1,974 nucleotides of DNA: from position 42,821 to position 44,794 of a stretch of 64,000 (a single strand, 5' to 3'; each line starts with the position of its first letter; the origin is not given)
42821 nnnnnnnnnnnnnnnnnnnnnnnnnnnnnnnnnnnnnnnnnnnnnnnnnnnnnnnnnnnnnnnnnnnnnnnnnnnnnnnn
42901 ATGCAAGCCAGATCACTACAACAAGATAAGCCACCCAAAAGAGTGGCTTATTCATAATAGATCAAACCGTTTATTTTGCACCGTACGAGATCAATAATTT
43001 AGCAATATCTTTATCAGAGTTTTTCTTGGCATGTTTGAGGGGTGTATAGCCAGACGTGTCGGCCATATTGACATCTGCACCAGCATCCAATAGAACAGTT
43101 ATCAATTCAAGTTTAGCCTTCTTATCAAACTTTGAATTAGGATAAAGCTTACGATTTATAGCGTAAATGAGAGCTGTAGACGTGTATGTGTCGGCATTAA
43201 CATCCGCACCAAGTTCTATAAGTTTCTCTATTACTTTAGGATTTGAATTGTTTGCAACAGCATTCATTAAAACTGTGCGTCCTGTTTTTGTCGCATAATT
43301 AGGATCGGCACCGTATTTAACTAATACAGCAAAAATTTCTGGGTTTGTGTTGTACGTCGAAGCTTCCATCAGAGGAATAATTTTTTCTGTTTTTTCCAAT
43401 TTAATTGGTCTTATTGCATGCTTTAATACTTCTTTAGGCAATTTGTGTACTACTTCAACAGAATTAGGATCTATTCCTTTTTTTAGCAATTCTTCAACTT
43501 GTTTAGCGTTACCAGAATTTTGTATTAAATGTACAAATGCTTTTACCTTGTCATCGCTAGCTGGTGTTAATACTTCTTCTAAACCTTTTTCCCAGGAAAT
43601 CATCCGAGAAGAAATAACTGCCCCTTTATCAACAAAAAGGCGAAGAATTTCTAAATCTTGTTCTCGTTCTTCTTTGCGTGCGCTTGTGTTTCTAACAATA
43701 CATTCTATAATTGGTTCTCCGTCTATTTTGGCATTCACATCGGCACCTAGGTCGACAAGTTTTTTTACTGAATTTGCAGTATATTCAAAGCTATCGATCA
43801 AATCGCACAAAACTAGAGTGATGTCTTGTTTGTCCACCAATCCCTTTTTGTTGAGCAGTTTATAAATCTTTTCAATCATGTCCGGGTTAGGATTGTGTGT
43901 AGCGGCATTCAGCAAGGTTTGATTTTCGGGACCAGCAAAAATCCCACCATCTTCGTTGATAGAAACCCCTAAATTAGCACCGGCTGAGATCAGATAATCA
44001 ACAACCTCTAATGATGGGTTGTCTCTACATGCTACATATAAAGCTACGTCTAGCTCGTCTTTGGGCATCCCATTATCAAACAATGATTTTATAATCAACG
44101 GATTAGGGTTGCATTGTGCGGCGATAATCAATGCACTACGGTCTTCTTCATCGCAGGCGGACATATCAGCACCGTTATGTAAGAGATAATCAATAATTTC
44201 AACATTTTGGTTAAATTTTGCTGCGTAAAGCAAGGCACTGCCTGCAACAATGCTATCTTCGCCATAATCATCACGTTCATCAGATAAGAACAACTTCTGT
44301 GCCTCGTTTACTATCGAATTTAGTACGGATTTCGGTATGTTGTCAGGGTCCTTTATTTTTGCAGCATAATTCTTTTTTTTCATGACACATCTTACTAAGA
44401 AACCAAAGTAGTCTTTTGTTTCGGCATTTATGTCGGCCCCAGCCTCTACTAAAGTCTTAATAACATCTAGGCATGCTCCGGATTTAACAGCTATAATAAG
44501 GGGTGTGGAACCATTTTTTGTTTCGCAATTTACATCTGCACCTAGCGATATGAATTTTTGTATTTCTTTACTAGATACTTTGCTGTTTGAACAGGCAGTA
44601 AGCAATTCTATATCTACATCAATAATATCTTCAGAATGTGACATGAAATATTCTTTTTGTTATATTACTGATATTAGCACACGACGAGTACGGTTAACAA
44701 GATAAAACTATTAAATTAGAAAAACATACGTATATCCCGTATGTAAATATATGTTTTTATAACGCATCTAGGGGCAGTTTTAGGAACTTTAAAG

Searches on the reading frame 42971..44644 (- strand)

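Call 60: search_protein_families(library=pfam, proteins=[window:42971-44644:-], max_evalue=0.001)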
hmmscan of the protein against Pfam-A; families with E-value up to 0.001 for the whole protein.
window:42971-44644:- (557 aa): 6 families
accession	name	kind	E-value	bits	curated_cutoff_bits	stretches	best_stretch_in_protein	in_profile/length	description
PF12796.13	Ank_2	-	9e-41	138.8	27.3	4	138-226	1-87/90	Ankyrin repeats (3 copies)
PF00023.36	Ank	-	1.8e-39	131.9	21.1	1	44-77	1-33/33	Ankyrin repeat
PF13637.12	Ank_4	-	2.5e-34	117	22.7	3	509-552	7-50/50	Ankyrin repeats (many copies)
PF13606.12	Ank_3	-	9.6e-28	93.2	22.3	0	455-484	2-30/30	Ankyrin repeat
PF13857.12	Ank_5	-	1.1e-22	80.3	27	2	35-78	5-48/56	Ankyrin repeats (many copies)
PF23745.1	ANK_LRRK2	-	2.2e-13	50.7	27.5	0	459-523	34-88/130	LRRK2 ANK repeat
